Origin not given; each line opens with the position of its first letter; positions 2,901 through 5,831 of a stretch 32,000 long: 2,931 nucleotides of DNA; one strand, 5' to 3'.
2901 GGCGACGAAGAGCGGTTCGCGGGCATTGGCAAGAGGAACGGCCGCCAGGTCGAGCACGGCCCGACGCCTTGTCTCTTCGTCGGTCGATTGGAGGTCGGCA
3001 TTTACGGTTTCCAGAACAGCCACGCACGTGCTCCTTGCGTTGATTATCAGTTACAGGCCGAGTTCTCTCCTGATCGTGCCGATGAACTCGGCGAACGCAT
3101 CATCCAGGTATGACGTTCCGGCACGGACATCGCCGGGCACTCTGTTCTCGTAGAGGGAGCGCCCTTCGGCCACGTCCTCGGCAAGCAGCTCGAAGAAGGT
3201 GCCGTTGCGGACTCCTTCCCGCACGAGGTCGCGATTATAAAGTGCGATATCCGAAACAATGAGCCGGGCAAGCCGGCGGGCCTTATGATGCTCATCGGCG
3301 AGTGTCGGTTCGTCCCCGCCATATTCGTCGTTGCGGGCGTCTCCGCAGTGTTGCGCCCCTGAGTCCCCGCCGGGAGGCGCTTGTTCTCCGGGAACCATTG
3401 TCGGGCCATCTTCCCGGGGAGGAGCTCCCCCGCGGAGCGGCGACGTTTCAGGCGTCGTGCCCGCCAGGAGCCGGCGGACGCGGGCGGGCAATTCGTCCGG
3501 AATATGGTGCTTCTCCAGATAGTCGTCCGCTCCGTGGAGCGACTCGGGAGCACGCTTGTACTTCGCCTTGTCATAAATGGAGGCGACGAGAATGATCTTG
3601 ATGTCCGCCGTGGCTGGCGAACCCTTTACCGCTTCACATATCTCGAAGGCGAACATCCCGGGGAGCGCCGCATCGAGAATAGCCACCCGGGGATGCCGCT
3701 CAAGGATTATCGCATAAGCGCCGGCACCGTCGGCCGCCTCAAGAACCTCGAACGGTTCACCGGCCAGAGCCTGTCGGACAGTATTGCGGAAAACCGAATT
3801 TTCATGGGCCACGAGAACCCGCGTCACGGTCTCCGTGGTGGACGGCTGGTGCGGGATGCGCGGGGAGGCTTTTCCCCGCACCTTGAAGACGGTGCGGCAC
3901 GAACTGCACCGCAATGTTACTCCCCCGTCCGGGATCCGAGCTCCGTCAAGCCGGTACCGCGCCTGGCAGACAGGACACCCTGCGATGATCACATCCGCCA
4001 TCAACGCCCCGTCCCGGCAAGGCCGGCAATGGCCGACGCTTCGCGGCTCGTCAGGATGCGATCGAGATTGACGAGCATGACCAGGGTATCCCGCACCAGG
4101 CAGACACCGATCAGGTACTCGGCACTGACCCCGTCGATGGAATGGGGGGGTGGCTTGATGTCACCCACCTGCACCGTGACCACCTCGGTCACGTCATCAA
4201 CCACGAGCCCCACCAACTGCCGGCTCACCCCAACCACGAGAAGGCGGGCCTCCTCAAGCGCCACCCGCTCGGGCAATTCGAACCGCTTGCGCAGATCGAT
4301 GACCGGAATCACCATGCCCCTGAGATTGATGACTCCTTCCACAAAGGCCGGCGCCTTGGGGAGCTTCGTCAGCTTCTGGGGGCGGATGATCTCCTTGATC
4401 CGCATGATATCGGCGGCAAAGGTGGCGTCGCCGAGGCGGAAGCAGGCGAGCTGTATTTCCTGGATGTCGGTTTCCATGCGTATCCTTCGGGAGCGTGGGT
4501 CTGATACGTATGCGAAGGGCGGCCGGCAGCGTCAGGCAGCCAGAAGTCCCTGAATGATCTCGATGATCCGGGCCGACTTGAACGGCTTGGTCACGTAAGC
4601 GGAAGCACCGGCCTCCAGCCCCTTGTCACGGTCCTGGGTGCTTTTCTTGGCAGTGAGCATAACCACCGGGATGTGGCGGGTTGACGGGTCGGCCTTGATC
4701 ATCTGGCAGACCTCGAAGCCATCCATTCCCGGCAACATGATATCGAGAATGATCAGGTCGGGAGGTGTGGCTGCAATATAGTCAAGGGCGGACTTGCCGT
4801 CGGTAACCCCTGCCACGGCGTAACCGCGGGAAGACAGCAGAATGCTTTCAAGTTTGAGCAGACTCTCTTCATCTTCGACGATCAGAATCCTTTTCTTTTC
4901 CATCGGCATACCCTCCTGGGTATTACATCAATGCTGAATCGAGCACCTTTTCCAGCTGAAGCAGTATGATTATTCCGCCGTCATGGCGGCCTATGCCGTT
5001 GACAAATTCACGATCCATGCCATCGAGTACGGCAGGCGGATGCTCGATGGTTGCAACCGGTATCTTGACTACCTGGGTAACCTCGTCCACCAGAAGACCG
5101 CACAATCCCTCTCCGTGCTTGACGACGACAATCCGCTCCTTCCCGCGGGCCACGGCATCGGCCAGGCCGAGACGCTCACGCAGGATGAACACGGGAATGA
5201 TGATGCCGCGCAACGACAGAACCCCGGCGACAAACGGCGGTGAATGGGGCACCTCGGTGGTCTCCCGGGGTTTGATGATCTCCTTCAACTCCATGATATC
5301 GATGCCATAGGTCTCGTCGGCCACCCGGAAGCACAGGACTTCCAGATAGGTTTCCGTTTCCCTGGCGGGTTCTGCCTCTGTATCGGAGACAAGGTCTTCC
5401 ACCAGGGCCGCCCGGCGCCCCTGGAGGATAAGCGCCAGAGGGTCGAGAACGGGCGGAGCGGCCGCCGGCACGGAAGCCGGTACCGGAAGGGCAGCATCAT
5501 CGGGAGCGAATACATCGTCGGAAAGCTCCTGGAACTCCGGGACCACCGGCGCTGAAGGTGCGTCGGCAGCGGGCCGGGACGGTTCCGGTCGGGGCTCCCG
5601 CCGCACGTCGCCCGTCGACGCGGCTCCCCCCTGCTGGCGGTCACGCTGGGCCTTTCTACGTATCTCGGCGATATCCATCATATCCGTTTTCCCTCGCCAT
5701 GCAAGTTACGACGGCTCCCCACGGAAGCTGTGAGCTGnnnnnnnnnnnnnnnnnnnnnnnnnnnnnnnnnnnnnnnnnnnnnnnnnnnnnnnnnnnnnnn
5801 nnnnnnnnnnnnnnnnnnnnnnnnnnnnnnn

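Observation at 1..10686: Eleven-gene, translationally coupled Che-like operon with non-canonical accessory genes and no receptor in view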

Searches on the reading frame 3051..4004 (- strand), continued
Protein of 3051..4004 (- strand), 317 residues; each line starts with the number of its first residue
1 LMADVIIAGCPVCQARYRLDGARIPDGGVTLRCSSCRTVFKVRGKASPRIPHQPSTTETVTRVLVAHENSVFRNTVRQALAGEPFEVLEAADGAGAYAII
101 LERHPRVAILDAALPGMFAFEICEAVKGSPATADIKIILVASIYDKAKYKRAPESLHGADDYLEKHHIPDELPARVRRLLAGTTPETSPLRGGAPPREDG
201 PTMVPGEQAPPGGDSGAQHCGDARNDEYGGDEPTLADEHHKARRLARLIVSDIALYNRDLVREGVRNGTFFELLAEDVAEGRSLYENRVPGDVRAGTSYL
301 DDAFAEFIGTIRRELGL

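Call 64: search_protein_families(library=pfam, proteins=[L046:7927-9999:+, L079:6553-8667:+, L046:486-1409:+, L046:16240-17604:+, L046:17604-19049:+, L061:3189-4133:+, L061:11842-12540:+, L061:12542-14785:+, L079:13503-14432:+, L072:1572-3986:+], max_evalue=0.001)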
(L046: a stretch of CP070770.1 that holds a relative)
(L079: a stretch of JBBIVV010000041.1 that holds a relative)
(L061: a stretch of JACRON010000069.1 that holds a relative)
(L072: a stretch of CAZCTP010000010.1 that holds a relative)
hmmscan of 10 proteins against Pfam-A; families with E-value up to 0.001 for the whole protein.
L046:7927-9999:+ (690 aa): 5 families
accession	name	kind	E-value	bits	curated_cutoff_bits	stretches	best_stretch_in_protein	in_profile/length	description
PF00015.26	MCPsignal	-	4.4e-46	157.3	34.6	1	389-572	2-171/172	Methyl-accepting chemotaxis protein (MCP) signalling domain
PF00672.30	HAMP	-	1.1e-11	45.3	25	1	192-241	3-52/53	HAMP domain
PF20155.4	TMP_3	-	3.6e-06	27.3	41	0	245-320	25-100/192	Tape measure protein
PF04108.17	ATG17_like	-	0.00017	21.6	43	0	225-451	32-242/355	Autophagy protein ATG17-like domain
PF06103.16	DUF948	-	0.00053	20.6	37.2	0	228-294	16-85/89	Bacterial protein of unknown function (DUF948)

L079:6553-8667:+ (704 aa): 3 families
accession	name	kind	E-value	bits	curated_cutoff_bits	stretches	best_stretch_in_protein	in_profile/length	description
PF00015.26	MCPsignal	-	2.6e-41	141.8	34.6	1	407-584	6-169/172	Methyl-accepting chemotaxis protein (MCP) signalling domain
PF00672.30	HAMP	-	4.9e-13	49.6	25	1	205-255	2-52/53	HAMP domain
PF06160.17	EzrA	-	0.00042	19.2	39.6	1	188-364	2-174/557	Septation ring formation regulator, EzrA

L046:486-1409:+ (307 aa): 2 families
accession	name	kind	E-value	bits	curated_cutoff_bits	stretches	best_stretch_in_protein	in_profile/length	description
PF01148.25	CTP_transf_1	-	8.4e-58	196.7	24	1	6-299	2-263/264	Cytidylyltransferase family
PF01864.22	CarS-like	-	7.1e-07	29.8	22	1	204-297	45-140/175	CDP-archaeol synthase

L046:16240-17604:+ (454 aa): 25 families
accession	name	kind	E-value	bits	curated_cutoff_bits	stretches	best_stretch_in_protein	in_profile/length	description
PF02254.24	TrkA_N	-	4.4e-53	179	23.8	2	3-124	1-116/116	TrkA-N domain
PF02080.26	TrkA_C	-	1.1e-27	96.1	27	2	154-225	1-71/71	TrkA-C domain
PF13241.12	NAD_binding_7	-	2.1e-10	41.6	22.1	1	2-97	9-92/104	Putative NAD(P)-binding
PF03721.20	UDPG_MGDP_dh_N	-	5.8e-09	36.2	27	0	1-39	1-39/187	UDP-glucose/GDP-mannose dehydrogenase family, NAD binding domain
PF07992.20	Pyr_redox_2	-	2.6e-08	34.1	26.1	1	1-263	1-174/291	Pyridine nucleotide-disulphide oxidoreductase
PF03435.24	Sacchrp_dh_NADP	-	4.1e-07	30.8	25.1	0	3-40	1-40/129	Saccharopine dehydrogenase NADP binding domain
PF03807.23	F420_oxidored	-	4.3e-07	30.9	21.6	1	2-47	1-48/94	NADP oxidoreductase coenzyme F420-dependent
PF02737.24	3HCDH_N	-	5.1e-07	30.2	22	0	2-45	1-44/180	3-hydroxyacyl-CoA dehydrogenase, NAD binding domain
PF00070.33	Pyr_redox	-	8.3e-07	29.9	22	0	2-34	1-33/82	Pyridine nucleotide-disulphide oxidoreductase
PF01266.30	DAO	-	5.6e-06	26.6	27.9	0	2-32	1-31/353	FAD dependent oxidoreductase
PF13450.12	NAD_binding_8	-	5.9e-06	26.9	21.9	0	238-263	3-28/68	NAD(P)-binding Rossmann-like domain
PF02558.23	ApbA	-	6.6e-06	26.3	22.2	0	3-38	1-38/150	Ketopantoate reductase PanE/ApbA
PF01370.27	Epimerase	-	8.6e-06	25.8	20.9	0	235-296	2-61/240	NAD dependent epimerase/dehydratase family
PF01488.26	Shikimate_DH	-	1.2e-05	25.9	24.3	0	2-39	14-52/138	Shikimate / quinate 5-dehydrogenase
PF06690.17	HcgC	-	2.1e-05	24.7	31.4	0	202-262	15-73/248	FeGP cofactor biosynthesis protein, methyltransferase HcgC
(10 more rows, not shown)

L046:17604-19049:+ (481 aa): 1 family
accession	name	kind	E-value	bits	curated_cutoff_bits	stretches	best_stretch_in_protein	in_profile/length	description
PF02386.22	TrkH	-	9.4e-78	262.3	27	1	38-475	4-491/502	Cation transport protein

L061:3189-4133:+ (314 aa): 2 families
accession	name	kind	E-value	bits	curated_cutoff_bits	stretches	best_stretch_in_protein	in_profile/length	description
PF00990.26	GGDEF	-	6.8e-46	156.4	23.8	1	143-300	2-158/161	Diguanylate cyclase, GGDEF domain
PF00072.30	Response_reg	-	4.7e-28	98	30.2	1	5-119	1-111/111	Response regulator receiver domain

L061:11842-12540:+ (232 aa): 6 families
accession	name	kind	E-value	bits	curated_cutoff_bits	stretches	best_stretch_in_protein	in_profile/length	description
PF13507.12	GATase_5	-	2.2e-46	158.5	27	1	4-213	4-234/260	CobB/CobQ-like glutamine amidotransferase domain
PF01965.30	DJ-1_PfpI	-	1.1e-09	38.7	26.6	1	41-101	60-115/165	DJ-1/PfpI family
PF07685.20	GATase_3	-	1.5e-08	34.9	27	1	30-94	27-89/196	CobB/CobQ-like glutamine amidotransferase domain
PF00117.34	GATase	-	2e-06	28.1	22.8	1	26-226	20-188/190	Glutamine amidotransferase class-I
PF09825.15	BPL_N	-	0.00067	19.1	24.2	0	44-89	51-91/283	Biotin-protein ligase, N terminal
PF01174.25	SNO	-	0.00082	19.7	27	0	22-96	12-83/188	SNO glutamine amidotransferase family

L061:12542-14785:+ (747 aa): 3 families
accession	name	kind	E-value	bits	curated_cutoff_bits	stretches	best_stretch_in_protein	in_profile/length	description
PF00586.29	AIRS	-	2.2e-60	202.4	24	2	442-561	1-112/112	AIR synthase related protein, N-terminal domain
PF02769.27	AIRS_C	-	3.4e-56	190.2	23.1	2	205-358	2-154/156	AIR synthase related protein, C-terminal domain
PF18072.6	FGAR-AT_linker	-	1.6e-14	54.6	26.6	1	17-56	8-50/50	Formylglycinamide ribonucleotide amidotransferase linker domain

L079:13503-14432:+ (309 aa): 4 families
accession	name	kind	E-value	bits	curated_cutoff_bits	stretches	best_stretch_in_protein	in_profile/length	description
PF01180.27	DHO_dh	-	3.5e-72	243.5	27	1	10-291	2-290/291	Dihydroorotate dehydrogenase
PF01207.24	Dus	-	1.1e-07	31.7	20.4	1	100-282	54-225/311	Dihydrouridine synthase (Dus)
PF03060.21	NMO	-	5.2e-07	29.8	28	1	169-273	136-224/331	Nitronate monooxygenase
PF00977.27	His_biosynth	-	0.00044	20.2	23.6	0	228-286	59-117/228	Histidine biosynthesis protein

L072:1572-3986:+ (804 aa): 5 families
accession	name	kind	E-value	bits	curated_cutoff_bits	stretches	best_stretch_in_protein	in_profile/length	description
PF00122.25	E1-E2_ATPase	-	3e-61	206.5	28.1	1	300-478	5-181/181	E1-E2 ATPase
PF00702.32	Hydrolase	-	2.5e-33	116.5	26.4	1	495-709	2-190/191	haloacid dehalogenase-like hydrolase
PF12156.14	ATPase-cat_bd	-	8.5e-15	55.7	27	1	3-54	1-52/86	Putative metal-binding domain of cation transport ATPase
PF00403.32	HMA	-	6e-07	30.2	24.8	1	86-144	3-61/62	Heavy-metal-associated domain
PF08282.18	Hydrolase_3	-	0.00054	20.2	20.9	0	682-731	195-244/255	haloacid dehalogenase-like hydrolase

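Call 67: search_protein_families(library=pfam, proteins=[L062:3419-3850:+, L062:3862-4359:+, L062:4478-5782:+, L056:4015-4530:+, L056:4530-6485:+, L056:6686-7078:+, L056:7108-7515:+, L056:7530-8342:-, L062:14751-15242:+, L062:16088-18010:+], max_evalue=0.001)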
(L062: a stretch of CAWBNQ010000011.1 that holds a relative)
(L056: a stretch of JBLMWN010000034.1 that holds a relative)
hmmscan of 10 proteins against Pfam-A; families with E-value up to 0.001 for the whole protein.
L062:3419-3850:+ (143 aa): 1 family
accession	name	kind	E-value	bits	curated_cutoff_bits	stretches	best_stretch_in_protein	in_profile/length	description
PF01029.23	NusB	-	1.2e-41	142.6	23.1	1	4-131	1-133/133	NusB family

L062:3862-4359:+ (165 aa): 1 family
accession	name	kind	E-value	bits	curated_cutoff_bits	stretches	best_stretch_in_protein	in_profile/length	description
PF02789.23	Peptidase_M17_N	-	8.3e-14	52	23.4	1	22-138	1-118/129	Cytosol aminopeptidase family, N-terminal domain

L062:4478-5782:+ (434 aa): 2 families
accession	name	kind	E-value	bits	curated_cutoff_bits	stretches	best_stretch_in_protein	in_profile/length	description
PF00206.25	Lyase_1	-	9e-57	193.3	27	1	7-284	7-310/312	Lyase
PF10397.14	ADSL_C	-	1e-25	90.3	32.7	1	350-428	1-79/79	Adenylosuccinate lyase C-terminus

L056:4015-4530:+ (171 aa): 1 family
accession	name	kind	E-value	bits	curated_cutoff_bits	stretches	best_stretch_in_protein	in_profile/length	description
PF11220.13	DUF3015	-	3.9e-39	134.2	25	1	38-168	3-131/142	Protein of unknown function (DUF3015)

L056:4530-6485:+ (651 aa): 3 families
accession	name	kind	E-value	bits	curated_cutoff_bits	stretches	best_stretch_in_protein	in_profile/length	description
PF25222.1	DUF7840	-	4.8e-70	236.1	27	1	426-650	1-224/224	Domain of unknown function (DUF7840)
PF13387.12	Lnb_N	-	3.2e-55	186.8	22.2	1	148-318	2-173/175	Lnb N-terminal periplasmic domain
PF25225.1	DUF7843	-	1.4e-23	83.6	25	1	56-131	1-78/79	Domain of unknown function (DUF7843)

L056:6686-7078:+ (130 aa): 1 family
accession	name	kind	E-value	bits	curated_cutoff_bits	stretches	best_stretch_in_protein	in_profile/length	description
PF20332.3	DUF6627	-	3.4e-10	40.5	27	1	11-116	2-109/125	Family of unknown function (DUF6627)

L056:7108-7515:+ (135 aa): 1 family
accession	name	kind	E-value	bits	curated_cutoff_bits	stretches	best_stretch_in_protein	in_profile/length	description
PF20332.3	DUF6627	-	5.1e-10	39.9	27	1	20-123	7-106/125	Family of unknown function (DUF6627)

L056:7530-8342:- (270 aa): 0 families

L062:14751-15242:+ (163 aa): 2 families
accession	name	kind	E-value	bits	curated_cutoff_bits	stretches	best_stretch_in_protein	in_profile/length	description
PF00707.27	IF3_C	-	3.6e-35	120.2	34.8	1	76-159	3-86/86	Translation initiation factor IF-3, C-terminal domain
PF05198.21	IF3_N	-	3.7e-31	107.5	26.9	1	2-66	5-69/70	Translation initiation factor IF-3, N-terminal domain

L062:16088-18010:+ (640 aa): 3 families
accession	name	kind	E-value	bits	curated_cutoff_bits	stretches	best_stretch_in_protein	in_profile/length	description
PF01520.23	Amidase_3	-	8e-51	173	27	1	409-628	1-174/174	N-acetylmuramoyl-L-alanine amidase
PF11741.13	AMIN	-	3e-14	53.3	20.5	1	230-327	2-101/101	AMIN domain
PF24837.1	AMIN-like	-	7.7e-05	23.2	27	0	285-328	85-128/129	AMIN-like domain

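Call 71: find_homologous_proteins(query=A2, max_evalue=0.00001)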
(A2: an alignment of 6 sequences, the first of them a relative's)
Query A2 (6 sequences) (296 aa, profile of the alignment): 2784 proteins with E <= 0.00001 among 8000 candidates; the best 120 are listed.
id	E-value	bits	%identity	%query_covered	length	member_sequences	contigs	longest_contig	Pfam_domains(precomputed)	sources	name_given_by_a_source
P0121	1.0e-132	460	34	98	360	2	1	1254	PF13719.11,PF13717.12,PF00072.31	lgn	-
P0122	4.0e-132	458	44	99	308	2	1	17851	PF13719.11,PF13717.12,PF00072.31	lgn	-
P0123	7.9e-132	457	35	98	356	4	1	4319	PF13719.11,PF13717.12,PF00072.31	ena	-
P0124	9.2e-131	454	100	100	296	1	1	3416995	PF13719.11,PF13717.12,PF00072.31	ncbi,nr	ncbi:MAG: zinc-ribbon domain-containing protein [Deltaproteobacteria bacterium]|nr:MAG: zinc-ribbon 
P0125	2.0e-130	453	34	98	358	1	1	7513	PF13719.11,PF13717.12,PF00072.31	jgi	jgi:predicted Zn finger-like uncharacterized protein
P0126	3.2e-130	452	34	98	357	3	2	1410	PF13719.11,PF13717.12,PF00072.31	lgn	-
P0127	4.9e-130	451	34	98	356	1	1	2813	PF13719.11,PF13717.12,PF00072.31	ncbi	-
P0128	7.3e-130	451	35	98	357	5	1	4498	PF13719.11,PF13717.12,PF00072.31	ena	-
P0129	1.2e-129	450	35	98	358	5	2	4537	PF13719.11,PF13717.12,PF00072.31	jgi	jgi:predicted Zn finger-like uncharacterized protein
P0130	2.0e-129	449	34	98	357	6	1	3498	PF13719.11,PF13717.12,PF00072.31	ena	-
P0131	8.4e-129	447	34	98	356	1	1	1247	PF13719.11,PF13717.12,PF00072.31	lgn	-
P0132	9.5e-129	447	34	98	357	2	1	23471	PF13719.11,PF13717.12,PF00072.31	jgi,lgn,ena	-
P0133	1.3e-128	447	37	98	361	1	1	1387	PF13717.12,PF00072.31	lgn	-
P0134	3.8e-128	445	36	98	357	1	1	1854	PF13719.11,PF13717.12,PF00072.31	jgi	jgi:predicted Zn finger-like uncharacterized protein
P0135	6.2e-128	444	35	98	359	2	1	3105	PF13719.11,PF13717.12,PF00072.31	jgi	jgi:predicted Zn finger-like uncharacterized protein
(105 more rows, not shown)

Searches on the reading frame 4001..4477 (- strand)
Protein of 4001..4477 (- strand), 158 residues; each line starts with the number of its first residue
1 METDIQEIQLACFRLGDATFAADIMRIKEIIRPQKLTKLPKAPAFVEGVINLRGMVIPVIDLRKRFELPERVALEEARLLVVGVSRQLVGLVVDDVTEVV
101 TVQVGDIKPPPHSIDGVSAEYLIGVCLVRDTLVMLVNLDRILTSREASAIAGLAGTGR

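Call 5: search_protein_families(library=pfam, proteins=[window:4001-4477:-], max_evalue=0.01)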
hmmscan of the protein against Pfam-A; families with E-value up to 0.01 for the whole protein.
window:4001-4477:- (158 aa): 1 family
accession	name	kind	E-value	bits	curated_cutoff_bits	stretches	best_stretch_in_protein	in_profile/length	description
PF01584.24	CheW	-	1.3e-38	132.2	23.5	1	10-145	2-137/138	CheW-like domain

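Call 6: search_protein_families(library=ncbifam, proteins=[window:4001-4477:-], max_evalue=0.01)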
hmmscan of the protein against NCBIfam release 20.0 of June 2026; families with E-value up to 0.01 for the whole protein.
window:4001-4477:- (158 aa): 1 family
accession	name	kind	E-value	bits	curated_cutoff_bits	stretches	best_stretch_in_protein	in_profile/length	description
NF007903.0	PRK10612.1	equivalog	1.1e-28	100.1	260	1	11-150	20-159/167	chemotaxis protein CheW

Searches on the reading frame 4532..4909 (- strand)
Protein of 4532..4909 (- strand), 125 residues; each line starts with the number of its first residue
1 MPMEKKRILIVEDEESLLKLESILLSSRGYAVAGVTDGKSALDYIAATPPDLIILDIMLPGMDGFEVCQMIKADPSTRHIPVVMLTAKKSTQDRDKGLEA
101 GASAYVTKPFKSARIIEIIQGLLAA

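Call 5: search_protein_families(library=pfam, proteins=[window:4532-4909:-], max_evalue=0.01)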
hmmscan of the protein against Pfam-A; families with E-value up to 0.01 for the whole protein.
window:4532-4909:- (125 aa): 2 families
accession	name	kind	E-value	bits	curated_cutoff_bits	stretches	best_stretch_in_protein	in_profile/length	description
PF00072.30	Response_reg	-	4.8e-31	107.6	30.2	1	8-120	1-111/111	Response regulator receiver domain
PF23198.2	PDE8A_N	-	0.0027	18.1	29.6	1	28-96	33-102/147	PDE8A-like, N-terminal domain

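Call 6: search_protein_families(library=ncbifam, proteins=[window:4532-4909:-], max_evalue=0.01)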
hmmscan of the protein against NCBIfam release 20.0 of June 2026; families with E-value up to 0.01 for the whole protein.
window:4532-4909:- (125 aa): 105 families (the best 25 are shown)
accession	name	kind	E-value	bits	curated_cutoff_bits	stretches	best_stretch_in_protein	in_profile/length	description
NF007135.0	PRK09581.1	equivalog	3.2e-35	121.8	474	1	7-122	4-119/457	PleD family two-component system response regulator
TIGR02154.1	PhoB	equivalog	2.7e-33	115.2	296.2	1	5-122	2-119/226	phosphate regulon transcriptional regulator PhoB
NF040689.1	MtrAB_MtrA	equivalog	3.5e-32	111.5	300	1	8-120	1-110/219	MtrAB system response regulator MtrA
NF045944.1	ResRegRpaBCyano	equivalog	1.3e-28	100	330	1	9-118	1-107/229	response regulator transcription factor RpaB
NF040534.1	resp_reg_YycF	equivalog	1.2e-27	96.7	340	1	6-117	1-109/231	response regulator YycF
NF041733.1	resp_reg_CseB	equivalog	6.7e-27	94.3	350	1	7-123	2-115/228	two-component system response regulator CseB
NF033117.2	vanR_ACDEGLN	exception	8.2e-27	94.2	350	1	8-117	1-107/226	VanR-ABDEGLN family response regulator transcription factor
NF007982.1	PRK10710.1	equivalog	2.3e-26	92.8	380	1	4-123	6-122/235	envelope stress response regulator BaeR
NF008296.0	PRK11083.1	equivalog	2e-25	89.6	273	1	3-116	1-111/228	two-component system response regulator CreB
NF033120.0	vanR_FM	exception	2.5e-25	89.5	460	1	3-116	1-111/231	vancomycin resistance response regulator transcription factor, VanR-F/VanR-M family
NF007546.0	PRK10161.1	equivalog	4.9e-25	88.4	471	1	6-120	3-117/229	phosphate response regulator transcription factor PhoB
NF041734.1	resp_reg_RppA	equivalog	1e-24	87.1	250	1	7-120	2-115/229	two-component system response regulator RppA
NF053854.1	RespRegPhoBBctds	equivalog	1.6e-24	86.5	270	1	8-123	1-115/225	two-component system response regulator PhoB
NF007005.1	PRK09468.1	equivalog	4.4e-24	85.2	331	1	4-123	2-119/237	osmolarity response regulator transcription factor OmpR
TIGR01387.1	cztR_silR_copR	subfamily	1.5e-23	83.6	279.2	1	8-122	1-113/218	heavy metal response regulator transcription factor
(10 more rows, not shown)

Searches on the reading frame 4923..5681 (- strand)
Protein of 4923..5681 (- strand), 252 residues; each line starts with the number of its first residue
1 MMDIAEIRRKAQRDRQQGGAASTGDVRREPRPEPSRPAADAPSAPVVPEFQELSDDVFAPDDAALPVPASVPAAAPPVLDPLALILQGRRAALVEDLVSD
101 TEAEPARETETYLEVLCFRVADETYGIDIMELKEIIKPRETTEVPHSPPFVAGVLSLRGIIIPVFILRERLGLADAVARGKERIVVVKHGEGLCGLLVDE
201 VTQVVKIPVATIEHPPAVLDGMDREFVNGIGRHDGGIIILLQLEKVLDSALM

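Call 5: search_protein_families(library=pfam, proteins=[window:4923-5681:-], max_evalue=0.01)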
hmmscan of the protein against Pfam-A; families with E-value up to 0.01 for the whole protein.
window:4923-5681:- (252 aa): 1 family
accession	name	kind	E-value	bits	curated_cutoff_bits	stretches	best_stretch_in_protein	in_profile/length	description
PF01584.24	CheW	-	2.4e-36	124.8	23.5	1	114-249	1-136/138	CheW-like domain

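Call 6: search_protein_families(library=ncbifam, proteins=[window:4923-5681:-], max_evalue=0.01)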
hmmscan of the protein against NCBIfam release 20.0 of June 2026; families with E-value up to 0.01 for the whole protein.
window:4923-5681:- (252 aa): 2 families
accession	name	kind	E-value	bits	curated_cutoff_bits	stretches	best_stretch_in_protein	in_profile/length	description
NF007903.0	PRK10612.1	equivalog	1.5e-19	70.3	260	1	113-251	17-155/167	chemotaxis protein CheW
NF041336.1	CheA_Halo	equivalog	0.00049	18.9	950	1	113-206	542-630/666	chemotaxis protein CheA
